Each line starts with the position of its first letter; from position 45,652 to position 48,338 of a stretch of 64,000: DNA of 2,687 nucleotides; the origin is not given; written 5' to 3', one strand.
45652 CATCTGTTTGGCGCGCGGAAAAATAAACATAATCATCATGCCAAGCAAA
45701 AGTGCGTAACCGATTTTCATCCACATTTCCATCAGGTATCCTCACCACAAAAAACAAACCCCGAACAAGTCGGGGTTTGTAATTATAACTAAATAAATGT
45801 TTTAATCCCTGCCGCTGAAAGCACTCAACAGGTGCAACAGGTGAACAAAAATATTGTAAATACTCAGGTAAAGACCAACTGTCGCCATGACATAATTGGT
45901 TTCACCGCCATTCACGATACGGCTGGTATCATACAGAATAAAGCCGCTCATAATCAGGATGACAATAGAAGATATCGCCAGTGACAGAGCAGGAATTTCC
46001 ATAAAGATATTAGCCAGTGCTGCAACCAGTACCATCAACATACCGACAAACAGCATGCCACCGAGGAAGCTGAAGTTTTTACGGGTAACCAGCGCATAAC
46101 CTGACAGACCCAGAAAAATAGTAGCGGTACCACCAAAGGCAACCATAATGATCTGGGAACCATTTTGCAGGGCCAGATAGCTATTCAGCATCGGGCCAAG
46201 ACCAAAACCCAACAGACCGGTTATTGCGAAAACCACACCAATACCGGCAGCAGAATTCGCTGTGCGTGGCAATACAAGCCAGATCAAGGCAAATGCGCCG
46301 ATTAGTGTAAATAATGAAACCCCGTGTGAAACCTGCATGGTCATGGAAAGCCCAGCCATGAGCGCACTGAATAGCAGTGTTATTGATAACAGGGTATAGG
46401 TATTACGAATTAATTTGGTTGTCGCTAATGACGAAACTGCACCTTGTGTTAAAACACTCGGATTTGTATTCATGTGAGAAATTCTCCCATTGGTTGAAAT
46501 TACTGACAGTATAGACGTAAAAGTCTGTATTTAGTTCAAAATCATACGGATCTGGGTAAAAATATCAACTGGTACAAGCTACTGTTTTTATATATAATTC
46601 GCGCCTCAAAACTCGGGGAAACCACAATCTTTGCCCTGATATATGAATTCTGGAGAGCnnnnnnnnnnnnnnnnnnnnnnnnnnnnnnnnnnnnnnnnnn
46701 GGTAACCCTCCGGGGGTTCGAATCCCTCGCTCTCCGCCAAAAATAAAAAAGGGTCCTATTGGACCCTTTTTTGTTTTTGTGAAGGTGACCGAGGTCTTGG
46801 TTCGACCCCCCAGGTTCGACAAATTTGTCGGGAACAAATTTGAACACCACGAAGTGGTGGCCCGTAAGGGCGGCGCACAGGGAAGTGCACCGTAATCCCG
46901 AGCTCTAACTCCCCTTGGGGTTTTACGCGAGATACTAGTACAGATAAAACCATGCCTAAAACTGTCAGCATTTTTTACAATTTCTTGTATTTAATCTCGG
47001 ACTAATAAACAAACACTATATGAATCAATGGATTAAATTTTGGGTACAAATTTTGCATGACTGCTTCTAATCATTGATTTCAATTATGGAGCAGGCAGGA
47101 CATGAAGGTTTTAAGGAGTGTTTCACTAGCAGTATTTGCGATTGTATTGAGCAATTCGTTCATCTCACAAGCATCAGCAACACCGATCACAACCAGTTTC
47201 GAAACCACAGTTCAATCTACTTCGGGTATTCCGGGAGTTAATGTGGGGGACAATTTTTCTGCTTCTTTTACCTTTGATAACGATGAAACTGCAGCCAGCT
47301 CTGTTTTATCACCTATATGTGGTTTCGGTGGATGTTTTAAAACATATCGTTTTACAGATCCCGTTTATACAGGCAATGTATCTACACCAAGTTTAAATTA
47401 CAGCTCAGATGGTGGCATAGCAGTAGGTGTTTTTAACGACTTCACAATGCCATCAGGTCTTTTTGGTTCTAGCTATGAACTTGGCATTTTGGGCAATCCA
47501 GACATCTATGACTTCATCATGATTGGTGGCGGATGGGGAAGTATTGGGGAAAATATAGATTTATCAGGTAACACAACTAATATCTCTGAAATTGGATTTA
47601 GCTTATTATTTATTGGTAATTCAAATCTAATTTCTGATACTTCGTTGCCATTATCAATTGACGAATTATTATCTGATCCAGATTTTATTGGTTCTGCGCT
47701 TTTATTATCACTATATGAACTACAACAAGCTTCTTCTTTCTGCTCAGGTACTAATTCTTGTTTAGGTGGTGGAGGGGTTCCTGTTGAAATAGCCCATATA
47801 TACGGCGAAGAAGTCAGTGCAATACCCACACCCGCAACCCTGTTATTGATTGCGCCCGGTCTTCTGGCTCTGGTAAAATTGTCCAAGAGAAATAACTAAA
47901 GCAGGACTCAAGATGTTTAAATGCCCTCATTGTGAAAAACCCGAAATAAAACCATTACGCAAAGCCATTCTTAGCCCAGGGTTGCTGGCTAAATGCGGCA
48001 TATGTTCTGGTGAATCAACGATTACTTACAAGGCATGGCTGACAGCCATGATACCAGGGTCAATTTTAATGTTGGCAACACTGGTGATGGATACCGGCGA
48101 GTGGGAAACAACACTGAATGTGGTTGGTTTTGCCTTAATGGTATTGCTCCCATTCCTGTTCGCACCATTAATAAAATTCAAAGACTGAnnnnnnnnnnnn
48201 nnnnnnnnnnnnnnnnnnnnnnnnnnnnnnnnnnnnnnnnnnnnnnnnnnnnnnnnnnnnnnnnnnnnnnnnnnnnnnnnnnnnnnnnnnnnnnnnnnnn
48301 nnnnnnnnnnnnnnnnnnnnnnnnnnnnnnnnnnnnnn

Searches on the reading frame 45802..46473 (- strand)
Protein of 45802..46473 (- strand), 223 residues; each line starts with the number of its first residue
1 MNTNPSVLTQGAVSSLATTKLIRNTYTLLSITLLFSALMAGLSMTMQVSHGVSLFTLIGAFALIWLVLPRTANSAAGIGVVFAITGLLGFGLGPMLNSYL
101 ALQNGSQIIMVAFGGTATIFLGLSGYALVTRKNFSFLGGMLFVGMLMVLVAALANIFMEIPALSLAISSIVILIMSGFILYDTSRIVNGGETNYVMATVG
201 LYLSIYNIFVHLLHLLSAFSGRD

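Call 3: search_protein_families(library=pfam, proteins=[window:45802-46473:-], max_evalue=0.01)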
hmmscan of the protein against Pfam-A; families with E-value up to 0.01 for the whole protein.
window:45802-46473:- (223 aa): 1 family
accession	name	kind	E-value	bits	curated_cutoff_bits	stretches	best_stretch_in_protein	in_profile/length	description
PF01027.25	Bax1-I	-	2.8e-47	161.6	34.1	1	20-216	2-207/207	Inhibitor of apoptosis-promoting Bax1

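Call 4: search_protein_families(library=ncbifam, proteins=[window:45802-46473:-], max_evalue=0.01)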
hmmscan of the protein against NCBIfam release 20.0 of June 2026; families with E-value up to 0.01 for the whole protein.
window:45802-46473:- (223 aa): 1 family
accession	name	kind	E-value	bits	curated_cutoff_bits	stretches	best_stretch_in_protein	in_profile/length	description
NF007765.0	PRK10447.1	equivalog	3.2e-61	206.9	353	1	12-218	11-215/219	FtsH protease modulator YccA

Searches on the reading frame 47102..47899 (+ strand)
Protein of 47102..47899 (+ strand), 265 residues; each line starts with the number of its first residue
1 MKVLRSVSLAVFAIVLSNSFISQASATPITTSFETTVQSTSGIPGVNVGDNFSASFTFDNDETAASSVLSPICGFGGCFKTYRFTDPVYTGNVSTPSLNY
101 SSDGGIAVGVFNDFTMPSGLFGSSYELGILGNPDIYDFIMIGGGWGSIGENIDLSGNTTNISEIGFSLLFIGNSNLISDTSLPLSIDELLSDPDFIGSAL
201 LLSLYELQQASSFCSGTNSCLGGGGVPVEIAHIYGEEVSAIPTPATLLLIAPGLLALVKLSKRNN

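Call 3: search_protein_families(library=pfam, proteins=[window:47102-47899:+], max_evalue=0.01)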
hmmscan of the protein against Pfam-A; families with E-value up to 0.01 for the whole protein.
window:47102-47899:+ (265 aa): 0 families

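Call 4: search_protein_families(library=ncbifam, proteins=[window:47102-47899:+], max_evalue=0.01)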
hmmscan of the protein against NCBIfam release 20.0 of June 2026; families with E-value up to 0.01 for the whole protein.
window:47102-47899:+ (265 aa): 0 families

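Call 35: search_protein_families(library=ncbifam, proteins=[window:47102-47899:+], max_evalue=10)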
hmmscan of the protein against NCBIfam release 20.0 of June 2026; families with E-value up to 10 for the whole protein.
window:47102-47899:+ (265 aa): 3 families
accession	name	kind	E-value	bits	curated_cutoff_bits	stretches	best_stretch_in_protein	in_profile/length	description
NF041538.1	PEP_EDSA_1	subfamily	0.061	13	100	1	228-263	270-306/307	EDSAP-1 family PEP-CTERM protein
NF038125.1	PEP_CTERM_THxN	subfamily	0.063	12.8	85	1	237-263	221-245/246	THxN family PEP-CTERM protein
NF038129.1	PEP_NF038129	equivalog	0.18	11.6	65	1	232-263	160-193/194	NF038129 family PEP-CTERM protein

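Call 36: search_protein_families(library=pfam, proteins=[window:47102-47899:+], max_evalue=10)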
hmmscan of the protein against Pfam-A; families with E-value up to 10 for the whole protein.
window:47102-47899:+ (265 aa): 0 families

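Call 82: list_cluster_members(proteins=[window:47102-47899:+, window:47913-48188:+, window:52604-53542:-, window:50405-51715:-, window:49667-50404:-])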
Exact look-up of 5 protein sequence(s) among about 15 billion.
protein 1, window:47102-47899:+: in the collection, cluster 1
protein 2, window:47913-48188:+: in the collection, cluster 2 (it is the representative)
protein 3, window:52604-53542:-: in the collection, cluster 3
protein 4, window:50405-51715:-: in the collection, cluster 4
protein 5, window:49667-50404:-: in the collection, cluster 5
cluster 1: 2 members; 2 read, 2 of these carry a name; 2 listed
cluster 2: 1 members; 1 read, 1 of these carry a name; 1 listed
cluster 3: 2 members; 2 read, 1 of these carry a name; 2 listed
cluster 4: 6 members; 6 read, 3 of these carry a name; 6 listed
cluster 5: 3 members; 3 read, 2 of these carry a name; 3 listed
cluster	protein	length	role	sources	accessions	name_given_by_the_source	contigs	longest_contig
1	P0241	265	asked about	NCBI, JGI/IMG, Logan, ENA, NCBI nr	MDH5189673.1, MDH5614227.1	MAG: hypothetical protein OEW89_00310 [Gammaproteobacteria bacterium] | hypothetical protein [Gammaproteobacteria bacterium]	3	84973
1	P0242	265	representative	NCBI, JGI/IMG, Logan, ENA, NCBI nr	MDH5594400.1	MAG: hypothetical protein OEY68_08360 [Gammaproteobacteria bacterium] | hypothetical protein [Gammaproteobacteria bacterium]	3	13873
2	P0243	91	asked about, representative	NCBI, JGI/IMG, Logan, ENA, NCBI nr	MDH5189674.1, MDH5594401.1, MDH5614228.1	MAG: hypothetical protein OEW89_00315 [Gammaproteobacteria bacterium] | hypothetical protein [Gammaproteobacteria bacterium]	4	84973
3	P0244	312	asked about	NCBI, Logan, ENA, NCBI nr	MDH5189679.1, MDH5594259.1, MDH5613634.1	MAG: flippase-like domain-containing protein [Gammaproteobacteria bacterium] | flippase-like domain-containing protein [Gammaproteobacteria bacterium]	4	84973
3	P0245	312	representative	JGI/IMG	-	-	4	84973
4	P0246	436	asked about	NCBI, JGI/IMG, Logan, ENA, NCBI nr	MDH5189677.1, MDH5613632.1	MAG: FAD-binding oxidoreductase [Gammaproteobacteria bacterium] | FAD-binding oxidoreductase [Gammaproteobacteria bacterium]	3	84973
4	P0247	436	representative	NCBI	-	-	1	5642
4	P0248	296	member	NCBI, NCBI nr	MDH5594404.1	MAG: FAD-binding protein, partial [Gammaproteobacteria bacterium] | FAD-binding protein [Gammaproteobacteria bacterium]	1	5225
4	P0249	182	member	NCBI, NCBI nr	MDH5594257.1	MAG: FAD-binding oxidoreductase, partial [Gammaproteobacteria bacterium] | FAD-binding oxidoreductase [Gammaproteobacteria bacterium]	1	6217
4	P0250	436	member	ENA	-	-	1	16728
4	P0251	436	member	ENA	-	-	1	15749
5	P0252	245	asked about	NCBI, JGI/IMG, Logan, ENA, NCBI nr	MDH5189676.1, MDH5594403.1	MAG: SDR family oxidoreductase [Gammaproteobacteria bacterium] | SDR family oxidoreductase [Gammaproteobacteria bacterium]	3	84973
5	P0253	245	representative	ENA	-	-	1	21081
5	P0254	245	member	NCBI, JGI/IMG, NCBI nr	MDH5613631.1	MAG: SDR family oxidoreductase [Gammaproteobacteria bacterium] | SDR family oxidoreductase [Gammaproteobacteria bacterium]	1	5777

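Call 83: find_homologous_proteins(query=window:47102-47899:+, max_evalue=0.001)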
Query window:47102-47899:+ (265 aa): 4 proteins with E <= 0.001 among 2653 candidates.
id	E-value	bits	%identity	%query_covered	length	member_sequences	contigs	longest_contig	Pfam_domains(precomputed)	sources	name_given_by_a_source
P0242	7.5e-165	565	100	100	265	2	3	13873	-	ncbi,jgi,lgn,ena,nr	ncbi:MAG: hypothetical protein OEY68_08360 [Gammaproteobacteria bacterium]|nr:hypothetical protein [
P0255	1.7e-85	305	59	99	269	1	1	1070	-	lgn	-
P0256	7.0e-75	270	58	100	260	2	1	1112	-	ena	-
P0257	1.5e-72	262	51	100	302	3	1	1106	-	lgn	-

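Call 96: search_protein_representatives(alignment_id=A3)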
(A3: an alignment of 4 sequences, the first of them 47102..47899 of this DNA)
Query: 4 sequences, 273 profile positions. Proteins with E-value up to 0.001 (for the whole library): 11; up to 1e-10: 2; up to 1e-30: 2. The best 11 are listed.
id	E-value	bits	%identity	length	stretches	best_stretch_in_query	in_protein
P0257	1.4e-142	490.4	-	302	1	1-273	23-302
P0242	6.7e-137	471.7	-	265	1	1-273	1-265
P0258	5.6e-10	55.4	-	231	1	21-272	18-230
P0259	6.6e-10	55.2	-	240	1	11-212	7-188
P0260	3.6e-05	39.7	-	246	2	9-210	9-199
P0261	1.2e-04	38.0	-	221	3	23-128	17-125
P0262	1.6e-04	37.6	-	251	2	41-210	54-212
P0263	3.1e-04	36.6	-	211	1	11-70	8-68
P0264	6.8e-04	35.5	-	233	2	8-64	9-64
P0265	8.4e-04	35.2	-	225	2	1-202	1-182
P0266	9.1e-04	35.1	-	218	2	10-65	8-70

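Call 98: search_protein_families(library=ncbifam, proteins=[P0258, P0259, P0260, P0261, P0262, P0265], max_evalue=0.01)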
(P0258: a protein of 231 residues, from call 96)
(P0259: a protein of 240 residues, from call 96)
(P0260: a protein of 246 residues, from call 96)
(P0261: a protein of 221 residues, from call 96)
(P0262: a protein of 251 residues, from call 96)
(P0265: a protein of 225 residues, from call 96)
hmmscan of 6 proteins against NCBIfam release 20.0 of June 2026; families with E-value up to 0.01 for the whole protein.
P0258 (231 aa): 6 families
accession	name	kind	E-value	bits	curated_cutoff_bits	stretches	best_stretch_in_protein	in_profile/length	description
NF033554.9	floc_PepA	equivalog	1.8e-09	37.8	80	1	106-231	131-261/261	flocculation-associated PEP-CTERM protein PepA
TIGR03370.1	VPLPA-CTERM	domain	0.00017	21.5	25.35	1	207-230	1-23/25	VPLPA-CTERM sorting domain-containing protein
NF041538.1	PEP_EDSA_1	subfamily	0.00017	21.3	100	1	202-230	278-307/307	EDSAP-1 family PEP-CTERM protein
NF038129.1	PEP_NF038129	equivalog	0.00027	20.8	65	1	126-230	94-193/194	NF038129 family PEP-CTERM protein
NF038125.1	PEP_CTERM_THxN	subfamily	0.0017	18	85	1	205-230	222-246/246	THxN family PEP-CTERM protein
TIGR02595.1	PEP_CTERM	domain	0.0056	17.4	16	1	207-231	1-24/24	PEP-CTERM sorting domain-containing protein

P0259 (240 aa): 0 families

P0260 (246 aa): 5 families
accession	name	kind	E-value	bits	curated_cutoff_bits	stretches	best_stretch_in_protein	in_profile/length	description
NF033554.9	floc_PepA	equivalog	9.2e-06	25.6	80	1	199-240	220-261/261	flocculation-associated PEP-CTERM protein PepA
NF046088.1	anchor_EppA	equivalog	8.1e-05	22.9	90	0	214-240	31-57/58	EPS-associated small membrane protein EppA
TIGR03370.1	VPLPA-CTERM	domain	0.00032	20.6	25.35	1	216-240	1-25/25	VPLPA-CTERM sorting domain-containing protein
NF041538.1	PEP_EDSA_1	subfamily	0.00058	19.6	100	1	216-239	284-307/307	EDSAP-1 family PEP-CTERM protein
NF038125.1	PEP_CTERM_THxN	subfamily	0.0066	16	85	1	216-239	223-246/246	THxN family PEP-CTERM protein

P0261 (221 aa): 4 families
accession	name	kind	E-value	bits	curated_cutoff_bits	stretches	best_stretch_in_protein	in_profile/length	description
NF033554.9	floc_PepA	equivalog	2.4e-05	24.3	80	1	72-218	124-260/261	flocculation-associated PEP-CTERM protein PepA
NF038120.1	PEP_CTERM_QFxxD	subfamily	5.1e-05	23.2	80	1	182-216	180-214/215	NF038120 family PEP-CTERM protein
NF038124.1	PEP_CTERM_TLD_A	exception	0.0014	18.2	100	1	149-218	165-234/235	PEP_CTERM-anchored TLD domain-containing protein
NF038129.1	PEP_NF038129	equivalog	0.0022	17.9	65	0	159-217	137-193/194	NF038129 family PEP-CTERM protein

P0262 (251 aa): 1 family
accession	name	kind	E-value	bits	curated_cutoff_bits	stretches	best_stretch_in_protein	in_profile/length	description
TIGR03370.1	VPLPA-CTERM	domain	0.0038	17.2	25.35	1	227-246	1-20/25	VPLPA-CTERM sorting domain-containing protein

P0265 (225 aa): 1 family
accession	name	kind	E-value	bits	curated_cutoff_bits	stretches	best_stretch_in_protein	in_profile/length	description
TIGR03370.1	VPLPA-CTERM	domain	0.00047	20.1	25.35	1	202-224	1-23/25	VPLPA-CTERM sorting domain-containing protein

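Call 101: find_encoding_contigs(protein=P0258, flank=8000, max_places=2)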
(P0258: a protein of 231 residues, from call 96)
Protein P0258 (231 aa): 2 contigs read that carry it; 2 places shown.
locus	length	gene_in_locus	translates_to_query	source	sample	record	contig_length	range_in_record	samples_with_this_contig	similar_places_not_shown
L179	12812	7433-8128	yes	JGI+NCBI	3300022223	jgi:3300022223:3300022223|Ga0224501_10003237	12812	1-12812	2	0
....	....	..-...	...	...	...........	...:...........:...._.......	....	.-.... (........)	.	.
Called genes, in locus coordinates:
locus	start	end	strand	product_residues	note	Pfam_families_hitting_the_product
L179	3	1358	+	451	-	PF01656:CbiA (faint), PF13807:GNVR, PF10609:ParA (faint), PF13614:AAA_31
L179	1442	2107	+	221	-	-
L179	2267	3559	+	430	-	PF04932:Wzy_C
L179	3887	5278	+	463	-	PF00158:Sigma54_activat, PF14532:Sigma54_activ_2, PF00004:AAA (weak), PF07728:AAA_5 (weak), PF25601:AAA_lid_14, PF02954:HTH_8 (faint)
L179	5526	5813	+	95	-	-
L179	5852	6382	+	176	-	-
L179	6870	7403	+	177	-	-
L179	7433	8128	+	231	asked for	-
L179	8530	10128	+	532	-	PF13191:AAA_16 (weak), PF13177:DNA_pol3_delta2, PF00004:AAA, PF07728:AAA_5 (weak), PF13401:AAA_22 (weak), PF22608:DNAX_ATPase_lid, PF12169:DNA_pol3_gamma3, PF12170:DNA_pol3_tau_5, +3 more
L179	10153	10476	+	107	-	PF02575:YbaB_DNA_bd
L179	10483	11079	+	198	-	PF21176:RecR_HhH, PF02132:RecR_ZnF, PF01751:Toprim, PF13662:Toprim_4, PF21175:RecR_C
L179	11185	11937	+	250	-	PF00069:Pkinase, PF07714:PK_Tyr_Ser-Thr (faint)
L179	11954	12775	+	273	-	PF13672:PP2C_2, PF07228:SpoIIE (faint)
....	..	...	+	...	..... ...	-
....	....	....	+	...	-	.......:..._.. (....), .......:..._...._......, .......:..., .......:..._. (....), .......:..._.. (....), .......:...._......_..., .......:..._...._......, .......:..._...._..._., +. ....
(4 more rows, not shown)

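Call 102: find_encoding_contigs(protein=P0259, flank=8000, max_places=2)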
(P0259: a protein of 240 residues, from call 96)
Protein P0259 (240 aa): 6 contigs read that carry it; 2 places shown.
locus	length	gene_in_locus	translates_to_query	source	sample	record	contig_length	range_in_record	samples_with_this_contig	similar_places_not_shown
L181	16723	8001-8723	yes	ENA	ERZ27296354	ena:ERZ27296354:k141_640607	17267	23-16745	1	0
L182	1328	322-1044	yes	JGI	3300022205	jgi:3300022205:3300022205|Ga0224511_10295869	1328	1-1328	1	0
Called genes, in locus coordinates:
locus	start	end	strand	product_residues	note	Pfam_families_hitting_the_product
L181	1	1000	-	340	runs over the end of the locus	?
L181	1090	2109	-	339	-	PF07478:Dala_Dala_lig_C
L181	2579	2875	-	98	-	-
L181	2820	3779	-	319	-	PF01582:TIR, PF13676:TIR_2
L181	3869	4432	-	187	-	PF18731:HEPN_Swt1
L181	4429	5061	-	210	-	PF17278:DUF5343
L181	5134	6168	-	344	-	-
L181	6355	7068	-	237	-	PF00929:RNase_T, PF13482:RNase_H_2 (faint)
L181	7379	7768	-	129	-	-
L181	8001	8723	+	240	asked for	-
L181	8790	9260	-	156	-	PF00075:RNase_H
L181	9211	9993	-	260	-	PF08241:Methyltransf_11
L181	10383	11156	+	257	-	PF00753:Lactamase_B, PF16123:HAGH_C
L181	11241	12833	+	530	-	PF01464:SLT, PF01476:LysM, PF23473:LysM3_LYK4_5 (faint), PF23577:LysM_RLK (faint), PF01476:LysM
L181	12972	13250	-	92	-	PF01541:GIY-YIG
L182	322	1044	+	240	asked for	-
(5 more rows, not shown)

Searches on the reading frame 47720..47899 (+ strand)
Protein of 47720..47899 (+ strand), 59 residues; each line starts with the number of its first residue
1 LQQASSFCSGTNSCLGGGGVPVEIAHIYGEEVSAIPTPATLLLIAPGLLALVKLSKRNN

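Call 35: search_protein_families(library=ncbifam, proteins=[window:47720-47899:+], max_evalue=10)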
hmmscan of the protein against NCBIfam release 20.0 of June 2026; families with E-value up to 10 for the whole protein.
window:47720-47899:+ (59 aa): 8 families
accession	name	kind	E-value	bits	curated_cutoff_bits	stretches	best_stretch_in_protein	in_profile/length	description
NF041538.1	PEP_EDSA_1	subfamily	0.0037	17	100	1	23-57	271-306/307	EDSAP-1 family PEP-CTERM protein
NF038129.1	PEP_NF038129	equivalog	0.0098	15.7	65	1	26-57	160-193/194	NF038129 family PEP-CTERM protein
NF038125.1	PEP_CTERM_THxN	subfamily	0.041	13.5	85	1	30-57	220-245/246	THxN family PEP-CTERM protein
NF033554.9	floc_PepA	equivalog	0.056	13.2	80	1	33-58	235-260/261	flocculation-associated PEP-CTERM protein PepA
NF038124.1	PEP_CTERM_TLD_A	exception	0.074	12.6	100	1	31-57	207-233/235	PEP_CTERM-anchored TLD domain-containing protein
NF033947.0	PEP-cistern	hypoth_equivalog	0.08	12.7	60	1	16-57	161-195/195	cistern family PEP-CTERM protein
NF041927.1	Xrt_dep_XDP1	equivalog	0.084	12.8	125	1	32-57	216-241/242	exosortase-dependent surface protein XDP1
NF038120.1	PEP_CTERM_QFxxD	subfamily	0.19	11.6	80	1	31-56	189-214/215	NF038120 family PEP-CTERM protein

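Call 36: search_protein_families(library=pfam, proteins=[window:47720-47899:+], max_evalue=10)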
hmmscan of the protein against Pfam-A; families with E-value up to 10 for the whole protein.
window:47720-47899:+ (59 aa): 0 families

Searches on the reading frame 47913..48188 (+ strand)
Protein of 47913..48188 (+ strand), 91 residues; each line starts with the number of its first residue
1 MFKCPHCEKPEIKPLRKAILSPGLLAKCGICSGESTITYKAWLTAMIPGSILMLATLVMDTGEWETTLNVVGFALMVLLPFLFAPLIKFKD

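Call 3: search_protein_families(library=pfam, proteins=[window:47913-48188:+], max_evalue=0.01)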
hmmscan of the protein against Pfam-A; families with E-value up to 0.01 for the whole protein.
window:47913-48188:+ (91 aa): 0 families

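Call 4: search_protein_families(library=ncbifam, proteins=[window:47913-48188:+], max_evalue=0.01)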
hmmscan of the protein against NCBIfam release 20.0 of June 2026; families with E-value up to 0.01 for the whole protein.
window:47913-48188:+ (91 aa): 1 family
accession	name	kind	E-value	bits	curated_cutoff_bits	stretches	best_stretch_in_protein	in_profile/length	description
TIGR04104.1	cxxc_20_cxxc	subfamily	0.0099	16.2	45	0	3-90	2-91/93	TIGR04104 family putative zinc finger protein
